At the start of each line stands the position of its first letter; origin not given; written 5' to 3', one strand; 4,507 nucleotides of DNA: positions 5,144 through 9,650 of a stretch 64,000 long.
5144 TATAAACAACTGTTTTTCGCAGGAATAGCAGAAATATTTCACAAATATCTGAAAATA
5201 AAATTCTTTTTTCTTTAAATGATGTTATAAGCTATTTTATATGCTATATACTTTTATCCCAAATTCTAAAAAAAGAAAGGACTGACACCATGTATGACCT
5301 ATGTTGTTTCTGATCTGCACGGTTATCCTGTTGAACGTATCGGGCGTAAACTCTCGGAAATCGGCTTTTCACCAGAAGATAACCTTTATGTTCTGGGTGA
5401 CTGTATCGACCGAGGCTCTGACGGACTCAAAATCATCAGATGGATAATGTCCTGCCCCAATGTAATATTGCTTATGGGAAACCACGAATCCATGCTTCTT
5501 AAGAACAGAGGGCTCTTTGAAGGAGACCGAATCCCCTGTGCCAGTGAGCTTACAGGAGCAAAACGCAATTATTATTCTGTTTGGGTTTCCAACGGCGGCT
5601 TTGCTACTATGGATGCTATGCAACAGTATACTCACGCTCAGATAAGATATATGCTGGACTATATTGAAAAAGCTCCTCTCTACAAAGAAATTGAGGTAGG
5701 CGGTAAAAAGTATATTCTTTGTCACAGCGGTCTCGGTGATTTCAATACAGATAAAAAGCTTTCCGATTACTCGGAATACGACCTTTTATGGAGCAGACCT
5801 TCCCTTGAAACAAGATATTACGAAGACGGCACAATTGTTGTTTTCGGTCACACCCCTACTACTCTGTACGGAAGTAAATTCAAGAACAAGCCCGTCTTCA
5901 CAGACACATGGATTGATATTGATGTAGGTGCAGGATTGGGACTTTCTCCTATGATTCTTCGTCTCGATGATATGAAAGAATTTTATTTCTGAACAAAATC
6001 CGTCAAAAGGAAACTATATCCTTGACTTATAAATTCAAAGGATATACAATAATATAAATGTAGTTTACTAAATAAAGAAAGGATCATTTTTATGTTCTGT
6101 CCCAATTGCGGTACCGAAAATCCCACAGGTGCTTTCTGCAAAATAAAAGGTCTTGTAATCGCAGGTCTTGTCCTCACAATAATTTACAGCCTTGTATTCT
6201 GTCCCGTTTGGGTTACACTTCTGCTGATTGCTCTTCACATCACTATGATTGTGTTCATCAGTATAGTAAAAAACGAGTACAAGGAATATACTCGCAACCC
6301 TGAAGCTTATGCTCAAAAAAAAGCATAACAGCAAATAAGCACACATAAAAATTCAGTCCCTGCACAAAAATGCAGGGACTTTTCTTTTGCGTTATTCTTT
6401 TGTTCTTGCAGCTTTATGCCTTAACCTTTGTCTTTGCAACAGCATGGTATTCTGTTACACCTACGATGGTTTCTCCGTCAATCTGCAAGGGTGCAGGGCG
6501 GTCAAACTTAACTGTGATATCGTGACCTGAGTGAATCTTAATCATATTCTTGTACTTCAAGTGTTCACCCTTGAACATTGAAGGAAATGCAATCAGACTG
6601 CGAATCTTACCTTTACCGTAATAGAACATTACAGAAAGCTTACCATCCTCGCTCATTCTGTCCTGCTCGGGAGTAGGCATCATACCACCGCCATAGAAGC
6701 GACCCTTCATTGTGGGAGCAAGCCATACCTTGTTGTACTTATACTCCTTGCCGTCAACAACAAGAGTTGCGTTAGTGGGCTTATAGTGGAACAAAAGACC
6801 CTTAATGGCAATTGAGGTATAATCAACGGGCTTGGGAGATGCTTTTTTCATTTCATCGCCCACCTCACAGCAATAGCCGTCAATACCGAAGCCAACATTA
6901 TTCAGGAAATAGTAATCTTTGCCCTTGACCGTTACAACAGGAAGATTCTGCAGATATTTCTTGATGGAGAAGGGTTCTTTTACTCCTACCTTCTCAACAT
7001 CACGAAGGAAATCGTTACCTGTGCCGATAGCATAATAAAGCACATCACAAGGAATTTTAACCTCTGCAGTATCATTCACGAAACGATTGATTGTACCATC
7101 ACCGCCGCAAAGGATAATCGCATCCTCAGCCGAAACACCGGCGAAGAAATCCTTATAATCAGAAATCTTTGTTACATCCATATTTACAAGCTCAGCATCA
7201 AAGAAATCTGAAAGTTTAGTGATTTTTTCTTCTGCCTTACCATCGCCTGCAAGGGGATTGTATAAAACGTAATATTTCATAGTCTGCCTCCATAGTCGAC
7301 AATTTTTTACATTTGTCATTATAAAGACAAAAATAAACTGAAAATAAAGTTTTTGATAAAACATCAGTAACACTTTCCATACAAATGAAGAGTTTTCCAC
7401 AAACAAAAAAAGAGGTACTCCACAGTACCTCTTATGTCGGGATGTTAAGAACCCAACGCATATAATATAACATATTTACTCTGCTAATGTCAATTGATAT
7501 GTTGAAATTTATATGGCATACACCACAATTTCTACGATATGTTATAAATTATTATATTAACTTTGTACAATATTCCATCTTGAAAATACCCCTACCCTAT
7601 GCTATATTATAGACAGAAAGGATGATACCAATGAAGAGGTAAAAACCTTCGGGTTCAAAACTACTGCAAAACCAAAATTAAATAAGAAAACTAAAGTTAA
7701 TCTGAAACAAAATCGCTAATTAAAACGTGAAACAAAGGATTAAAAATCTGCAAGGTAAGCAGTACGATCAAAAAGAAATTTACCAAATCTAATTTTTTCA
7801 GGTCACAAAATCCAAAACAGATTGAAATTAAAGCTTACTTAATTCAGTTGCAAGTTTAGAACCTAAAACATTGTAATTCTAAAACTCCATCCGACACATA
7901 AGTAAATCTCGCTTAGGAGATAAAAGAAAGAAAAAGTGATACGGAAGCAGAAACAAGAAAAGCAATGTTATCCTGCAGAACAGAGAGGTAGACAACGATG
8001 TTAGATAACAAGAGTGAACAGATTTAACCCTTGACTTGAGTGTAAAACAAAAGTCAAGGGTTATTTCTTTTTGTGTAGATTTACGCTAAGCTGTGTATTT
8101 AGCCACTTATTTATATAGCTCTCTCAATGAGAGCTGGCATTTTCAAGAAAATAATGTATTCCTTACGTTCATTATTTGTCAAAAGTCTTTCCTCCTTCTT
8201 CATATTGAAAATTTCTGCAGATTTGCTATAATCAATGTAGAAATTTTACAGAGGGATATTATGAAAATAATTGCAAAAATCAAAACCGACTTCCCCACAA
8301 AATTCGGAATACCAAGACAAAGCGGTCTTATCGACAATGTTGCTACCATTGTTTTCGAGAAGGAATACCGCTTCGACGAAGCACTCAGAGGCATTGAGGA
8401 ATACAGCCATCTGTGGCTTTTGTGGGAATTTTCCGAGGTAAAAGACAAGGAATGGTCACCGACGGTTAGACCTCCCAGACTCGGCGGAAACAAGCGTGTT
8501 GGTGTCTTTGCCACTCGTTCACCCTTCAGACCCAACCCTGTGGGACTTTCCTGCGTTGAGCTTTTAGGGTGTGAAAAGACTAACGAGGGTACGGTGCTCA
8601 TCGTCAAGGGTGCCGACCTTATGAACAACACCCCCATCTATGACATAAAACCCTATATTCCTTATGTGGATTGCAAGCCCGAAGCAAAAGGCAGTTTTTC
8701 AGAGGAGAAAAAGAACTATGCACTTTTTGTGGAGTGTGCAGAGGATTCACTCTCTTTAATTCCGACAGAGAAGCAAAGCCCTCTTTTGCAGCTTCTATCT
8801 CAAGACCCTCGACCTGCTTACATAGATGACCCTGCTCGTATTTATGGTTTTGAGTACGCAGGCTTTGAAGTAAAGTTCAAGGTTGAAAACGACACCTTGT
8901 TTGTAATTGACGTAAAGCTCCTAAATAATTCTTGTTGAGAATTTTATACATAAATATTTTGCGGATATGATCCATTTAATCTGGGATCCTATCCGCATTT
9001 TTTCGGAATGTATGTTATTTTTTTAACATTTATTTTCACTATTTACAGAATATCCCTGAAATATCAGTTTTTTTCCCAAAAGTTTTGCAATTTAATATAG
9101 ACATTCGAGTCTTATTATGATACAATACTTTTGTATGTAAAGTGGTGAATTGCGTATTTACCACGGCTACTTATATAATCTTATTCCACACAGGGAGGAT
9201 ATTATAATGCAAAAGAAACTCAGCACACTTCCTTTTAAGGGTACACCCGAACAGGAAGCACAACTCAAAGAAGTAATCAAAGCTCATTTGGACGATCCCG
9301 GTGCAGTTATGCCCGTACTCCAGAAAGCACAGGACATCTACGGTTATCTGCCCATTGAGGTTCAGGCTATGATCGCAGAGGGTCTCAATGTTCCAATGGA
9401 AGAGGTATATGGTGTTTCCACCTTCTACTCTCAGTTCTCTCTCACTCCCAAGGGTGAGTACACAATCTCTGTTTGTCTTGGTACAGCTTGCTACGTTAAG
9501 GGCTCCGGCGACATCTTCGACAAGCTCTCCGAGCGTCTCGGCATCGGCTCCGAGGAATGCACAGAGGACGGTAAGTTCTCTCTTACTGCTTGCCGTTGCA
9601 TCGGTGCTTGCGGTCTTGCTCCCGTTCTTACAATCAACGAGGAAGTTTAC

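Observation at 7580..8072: A ~450-nt A-rich transcription unit with no protein gene: micro-ORF, UUCG hairpin, AAAAC/AAAUC repeats, micro-ORF, terminator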

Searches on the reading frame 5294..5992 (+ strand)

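Call 15: search_protein_families(library=pfam, proteins=[window:5294-5992:+])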
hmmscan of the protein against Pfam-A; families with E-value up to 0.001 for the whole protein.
window:5294-5992:+ (232 aa): 1 family
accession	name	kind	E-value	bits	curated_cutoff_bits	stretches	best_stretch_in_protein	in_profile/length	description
PF00149.33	Metallophos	-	3.9e-13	50.7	21.5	1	3-197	4-166/191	Calcineurin-like phosphoesterase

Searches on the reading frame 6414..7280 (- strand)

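Call 15: search_protein_families(library=pfam, proteins=[window:6414-7280:-])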
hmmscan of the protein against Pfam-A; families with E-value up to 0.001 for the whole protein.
window:6414-7280:- (288 aa): 2 families
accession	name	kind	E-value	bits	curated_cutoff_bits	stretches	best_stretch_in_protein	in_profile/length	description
PF19279.4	YegS_C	-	6.2e-15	55.7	27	1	129-273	3-141/158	YegS C-terminal NAD kinase beta sandwich-like domain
PF00781.29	DAGK_cat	-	6.7e-15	55.2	23.6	1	2-96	1-100/125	Diacylglycerol kinase catalytic domain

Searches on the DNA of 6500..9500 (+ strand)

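Call 3: search_rna_families(source=window, start=6500, end=9500, threshold=evalue, max_evalue=1, show_alignments=3)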
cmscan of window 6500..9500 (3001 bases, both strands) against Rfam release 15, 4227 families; matches with E-value up to 1: 0.
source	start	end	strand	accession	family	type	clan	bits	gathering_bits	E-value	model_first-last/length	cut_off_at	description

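Call 71: build_rna_model(alignment_id=A3, structure=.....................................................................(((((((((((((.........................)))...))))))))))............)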
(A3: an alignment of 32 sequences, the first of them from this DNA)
Model R1 built from alignment A3 (32 sequences, 135 columns); structure: as given.
model positions 119; base pairs 13; branch points 0; effective number of sequences 2.61; information 0.59 bits per position. Calibrated on 0.2 Mb of random sequence (short: E-values are rough).
structure used (alignment columns):
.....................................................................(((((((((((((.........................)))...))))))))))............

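Call 72: search_with_rna_model(model_id=R1, sources=[window, L001, L003, L004, L005, L006, L007, L008, L009, L010, L011, L012, L013, L014, L015, L016, L017, L018, L019, L020, L021, L022, L023, L024, L025, L026, L027, L028, L029, L030, L031, L032, L033, L034, L035, L036, L037, L038, L040, L041, L042, L043, L044, L045, L046, L047, L048, L049, L052, L053, L055, L056, L061, L062, L063, L064, L066, L067, L068, L070, L071, L076, L077, L078, L080, L083, L084, L085, L086], max_evalue=0.01)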
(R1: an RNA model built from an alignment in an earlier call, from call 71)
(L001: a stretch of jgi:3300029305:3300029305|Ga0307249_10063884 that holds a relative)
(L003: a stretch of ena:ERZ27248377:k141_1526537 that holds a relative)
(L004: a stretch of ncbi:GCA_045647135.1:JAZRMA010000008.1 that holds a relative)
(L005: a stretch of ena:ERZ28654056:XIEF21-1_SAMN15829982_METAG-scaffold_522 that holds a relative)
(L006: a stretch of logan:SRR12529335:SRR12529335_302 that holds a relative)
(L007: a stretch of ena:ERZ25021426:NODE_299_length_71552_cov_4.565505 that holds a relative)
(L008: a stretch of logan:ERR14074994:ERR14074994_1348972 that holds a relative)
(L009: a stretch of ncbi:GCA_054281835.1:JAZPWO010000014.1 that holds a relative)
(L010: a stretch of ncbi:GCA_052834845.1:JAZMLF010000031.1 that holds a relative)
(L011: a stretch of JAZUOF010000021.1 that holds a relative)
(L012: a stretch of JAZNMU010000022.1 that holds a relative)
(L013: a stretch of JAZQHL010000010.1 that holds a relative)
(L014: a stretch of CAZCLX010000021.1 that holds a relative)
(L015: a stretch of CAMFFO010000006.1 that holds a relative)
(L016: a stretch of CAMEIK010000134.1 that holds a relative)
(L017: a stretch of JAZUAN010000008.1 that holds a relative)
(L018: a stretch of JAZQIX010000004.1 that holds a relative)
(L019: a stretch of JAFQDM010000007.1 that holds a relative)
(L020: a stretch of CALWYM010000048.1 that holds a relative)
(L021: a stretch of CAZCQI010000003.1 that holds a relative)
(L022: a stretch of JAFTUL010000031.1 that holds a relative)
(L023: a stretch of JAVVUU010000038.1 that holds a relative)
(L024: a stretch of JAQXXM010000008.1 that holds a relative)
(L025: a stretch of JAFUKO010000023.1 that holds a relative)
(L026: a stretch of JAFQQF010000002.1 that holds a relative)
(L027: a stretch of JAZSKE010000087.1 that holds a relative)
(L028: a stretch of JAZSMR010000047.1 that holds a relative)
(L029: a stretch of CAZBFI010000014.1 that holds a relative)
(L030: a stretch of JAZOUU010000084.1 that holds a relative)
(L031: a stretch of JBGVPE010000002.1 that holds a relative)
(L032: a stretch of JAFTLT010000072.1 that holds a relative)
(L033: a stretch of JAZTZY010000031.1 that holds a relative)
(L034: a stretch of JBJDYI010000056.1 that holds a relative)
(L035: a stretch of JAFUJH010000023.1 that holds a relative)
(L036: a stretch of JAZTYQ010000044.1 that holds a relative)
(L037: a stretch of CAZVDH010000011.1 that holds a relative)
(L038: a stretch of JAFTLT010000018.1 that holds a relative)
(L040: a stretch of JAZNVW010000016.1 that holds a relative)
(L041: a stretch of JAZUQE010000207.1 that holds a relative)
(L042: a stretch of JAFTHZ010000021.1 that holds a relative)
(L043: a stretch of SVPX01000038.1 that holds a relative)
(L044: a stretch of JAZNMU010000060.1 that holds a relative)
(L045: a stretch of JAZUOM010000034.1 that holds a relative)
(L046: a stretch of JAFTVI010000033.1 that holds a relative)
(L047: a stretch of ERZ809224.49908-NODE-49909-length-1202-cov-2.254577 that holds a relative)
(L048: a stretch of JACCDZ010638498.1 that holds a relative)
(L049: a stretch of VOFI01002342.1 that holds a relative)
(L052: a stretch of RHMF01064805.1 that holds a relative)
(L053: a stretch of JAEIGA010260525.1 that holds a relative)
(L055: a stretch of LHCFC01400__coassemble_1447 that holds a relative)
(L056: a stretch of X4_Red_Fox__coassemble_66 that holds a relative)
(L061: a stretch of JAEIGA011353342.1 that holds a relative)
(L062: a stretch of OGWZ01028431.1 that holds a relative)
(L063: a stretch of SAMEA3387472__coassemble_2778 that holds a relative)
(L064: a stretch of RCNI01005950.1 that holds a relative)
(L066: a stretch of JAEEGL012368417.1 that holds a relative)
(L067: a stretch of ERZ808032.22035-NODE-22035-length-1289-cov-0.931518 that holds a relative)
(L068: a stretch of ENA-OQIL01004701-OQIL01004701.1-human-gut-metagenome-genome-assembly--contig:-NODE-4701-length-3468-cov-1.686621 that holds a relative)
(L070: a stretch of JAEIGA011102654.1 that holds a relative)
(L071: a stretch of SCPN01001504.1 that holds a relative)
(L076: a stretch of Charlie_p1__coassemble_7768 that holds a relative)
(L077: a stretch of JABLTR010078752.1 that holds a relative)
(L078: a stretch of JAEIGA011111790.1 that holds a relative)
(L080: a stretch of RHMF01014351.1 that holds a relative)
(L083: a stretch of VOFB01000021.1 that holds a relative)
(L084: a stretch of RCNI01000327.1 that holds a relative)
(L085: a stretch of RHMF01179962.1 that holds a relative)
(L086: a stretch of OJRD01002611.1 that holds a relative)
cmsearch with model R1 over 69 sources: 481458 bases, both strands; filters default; matches with E-value up to 0.01: 113.
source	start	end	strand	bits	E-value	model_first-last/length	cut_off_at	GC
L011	1873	1993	+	123.4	7.9e-22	1-119/119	no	0.39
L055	10369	10489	-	120.3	3.2e-21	1-119/119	no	0.39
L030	4600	4718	+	119.7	4.2e-21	1-119/119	no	0.44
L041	2149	2266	+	119.5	4.6e-21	1-119/119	no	0.4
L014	397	511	-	116.5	1.8e-20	1-119/119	no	0.39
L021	823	941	-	115.9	2.4e-20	1-119/119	no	0.35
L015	2281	2399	-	115.3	3.2e-20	1-119/119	no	0.43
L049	3527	3646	+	115.2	3.3e-20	1-119/119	no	0.43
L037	446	562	-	114.4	4.8e-20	1-119/119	no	0.44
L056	8738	8866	-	114.3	5e-20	1-119/119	no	0.38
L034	5764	5888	+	112.5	1.1e-19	1-119/119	no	0.35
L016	138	254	+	112.3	1.2e-19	1-119/119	no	0.44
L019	5751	5864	-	111.9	1.5e-19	1-119/119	no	0.38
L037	5794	5909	-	111.1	2.1e-19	1-119/119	no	0.43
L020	7684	7804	-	109.8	3.9e-19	1-119/119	no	0.41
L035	5306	5420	-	109.7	4.1e-19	1-119/119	no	0.37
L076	1344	1472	-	109.6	4.3e-19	1-119/119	no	0.38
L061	138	257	+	108.6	6.7e-19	1-119/119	no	0.38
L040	5891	6005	+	107.9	9.2e-19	1-119/119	no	0.37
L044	15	140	+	107.6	1e-18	1-119/119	no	0.36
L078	1070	1187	-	107.3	1.2e-18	1-119/119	no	0.39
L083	9127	9245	-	106.2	2e-18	1-119/119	no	0.43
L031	6907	7028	-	106.1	2.1e-18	1-119/119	no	0.33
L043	1959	2073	-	104.9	3.7e-18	1-119/119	no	0.37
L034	3603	3725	+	104.7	4e-18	1-119/119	no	0.37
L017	858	980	-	104.5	4.4e-18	1-119/119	no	0.37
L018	5901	6015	-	104.5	4.4e-18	1-119/119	no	0.37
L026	7511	7625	-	104.2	4.9e-18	1-119/119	no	0.37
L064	1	118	-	104.2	4.9e-18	1-119/119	no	0.4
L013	5713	5827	+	103.9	5.6e-18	1-119/119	no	0.37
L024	969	1081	+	103.7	6.1e-18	1-119/119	no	0.34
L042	3361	3480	-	103.1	8.1e-18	1-119/119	no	0.32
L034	4074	4190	+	103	8.7e-18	1-119/119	no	0.39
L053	2219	2346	+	102.9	8.8e-18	1-119/119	no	0.34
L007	1397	1511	+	102.9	9e-18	1-119/119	no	0.38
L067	680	789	-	102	1.3e-17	1-119/119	no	0.35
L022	53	179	+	101.4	1.8e-17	1-119/119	no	0.41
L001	2152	2265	+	101.3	1.8e-17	1-119/119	no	0.34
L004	2705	2818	+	100.8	2.4e-17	1-119/119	no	0.35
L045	5405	5517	+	100.4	2.8e-17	1-119/119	no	0.3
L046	3233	3347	-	99.9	3.4e-17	1-119/119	no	0.37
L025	266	376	+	99.4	4.5e-17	1-119/119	no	0.37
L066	1310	1419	-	99.1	5e-17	1-119/119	no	0.43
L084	1803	1911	+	98.9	5.5e-17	1-119/119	no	0.41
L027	1870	1998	+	94.8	3.6e-16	1-119/119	no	0.4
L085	2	104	+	94.6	3.9e-16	14-119/119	no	0.42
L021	150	274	-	94.2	4.8e-16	1-119/119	no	0.34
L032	1863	1991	-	93.4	6.9e-16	1-119/119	no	0.4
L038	2879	3007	-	93.4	6.9e-16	1-119/119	no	0.4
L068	204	323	-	93.1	7.8e-16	1-119/119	no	0.41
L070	109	243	+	90.4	2.6e-15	1-119/119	no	0.36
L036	7652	7780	+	89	5.1e-15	1-119/119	no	0.41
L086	385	491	+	87.8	8.5e-15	1-119/119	no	0.45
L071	13255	13365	-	84.7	3.5e-14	1-119/119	no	0.41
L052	1132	1265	+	83.7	5.5e-14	1-119/119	no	0.39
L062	411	517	+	82.3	1.1e-13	1-119/119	no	0.47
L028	5247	5376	+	81.5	1.5e-13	1-119/119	no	0.4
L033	7110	7238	-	80.2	2.8e-13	1-119/119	no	0.41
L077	1945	2051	-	79.9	3.1e-13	1-119/119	no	0.44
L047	66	172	+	79.8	3.3e-13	1-119/119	no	0.45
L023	78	188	-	78.1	7.3e-13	1-119/119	no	0.47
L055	8804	8918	-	72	1.1e-11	1-119/119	no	0.47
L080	1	86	-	69.6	3.4e-11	1-86/119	3'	0.4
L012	4051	4150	+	68.7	5.1e-11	1-97/119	3'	0.34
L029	7822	7928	+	61.5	1.4e-09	1-104/119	3'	0.39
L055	2813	2926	-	56.1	1.6e-08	1-119/119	no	0.46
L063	4386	4503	+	52.8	7.1e-08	1-119/119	no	0.41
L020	7628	7748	+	47.9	6.7e-07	1-119/119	no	0.4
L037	5786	5853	+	41.5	1.2e-05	49-119/119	no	0.44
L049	3583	3658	-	40.6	1.9e-05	44-119/119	no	0.43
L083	9115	9190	+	40.6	1.9e-05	44-119/119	no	0.43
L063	4439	4553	-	38.1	5.7e-05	1-119/119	no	0.37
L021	818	885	+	37.5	7.5e-05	52-119/119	no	0.34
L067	644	735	+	36.6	0.00011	1-119/119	no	0.29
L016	194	263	-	36.6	0.00012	48-119/119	no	0.47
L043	1913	2017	+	36.3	0.00013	1-119/119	no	0.43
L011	1929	1998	-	36.1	0.00014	52-119/119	no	0.4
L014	388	455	+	36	0.00015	48-119/119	no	0.41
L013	5769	5867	-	35.7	0.00017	1-119/119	no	0.31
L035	5251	5364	+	34.4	0.00031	1-119/119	no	0.37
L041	2205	2265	-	34.3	0.00033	58-119/119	no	0.41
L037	447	506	+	34.2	0.00034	58-119/119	no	0.5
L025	319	413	-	34.1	0.00036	1-119/119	no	0.35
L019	5752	5809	+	34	0.00037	58-119/119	no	0.4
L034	3658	3730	-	33.7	0.00042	52-119/119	no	0.36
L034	4130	4189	-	33.1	0.00055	58-119/119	no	0.35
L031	6867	6971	+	33.1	0.00056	1-119/119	no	0.33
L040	5947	6049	-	32.6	0.00071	1-119/119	no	0.42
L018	5906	5959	+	32.3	0.0008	62-119/119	no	0.39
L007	1453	1506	-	32.2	0.00084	62-119/119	no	0.39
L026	7516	7569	+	32.2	0.00084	62-119/119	no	0.39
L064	1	62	+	32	0.0009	59-119/119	5'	0.4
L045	5459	5560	-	31.4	0.0012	1-119/119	no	0.3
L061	194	256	-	31.2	0.0013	58-119/119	no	0.4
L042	3316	3424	+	31.2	0.0013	1-119/119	no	0.37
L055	8802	8865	+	30.9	0.0015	55-119/119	no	0.47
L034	5820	5887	-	30.8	0.0016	58-119/119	no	0.35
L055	10370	10433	+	30.7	0.0017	58-119/119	no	0.42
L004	2761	2867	-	30.3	0.002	1-119/119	no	0.37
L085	45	115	-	30.3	0.002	46-119/119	no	0.42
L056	8739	8810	+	30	0.0023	58-119/119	no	0.39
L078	1016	1131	+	29.7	0.0026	1-119/119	no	0.39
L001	2208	2287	-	29.4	0.003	40-119/119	no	0.31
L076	1344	1416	+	29.3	0.0032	57-119/119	no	0.41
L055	2808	2874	+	28.6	0.0044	52-119/119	no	0.45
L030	4656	4717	-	28.4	0.0047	58-119/119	no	0.45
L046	3226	3289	+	28.3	0.005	46-119/119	no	0.39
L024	1026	1080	-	28.1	0.0054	58-119/119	no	0.38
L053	2276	2385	-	27.5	0.0071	1-119/119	no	0.36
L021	155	217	+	26.9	0.0095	62-119/119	no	0.4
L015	2282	2343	+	26.8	0.0098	58-119/119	no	0.44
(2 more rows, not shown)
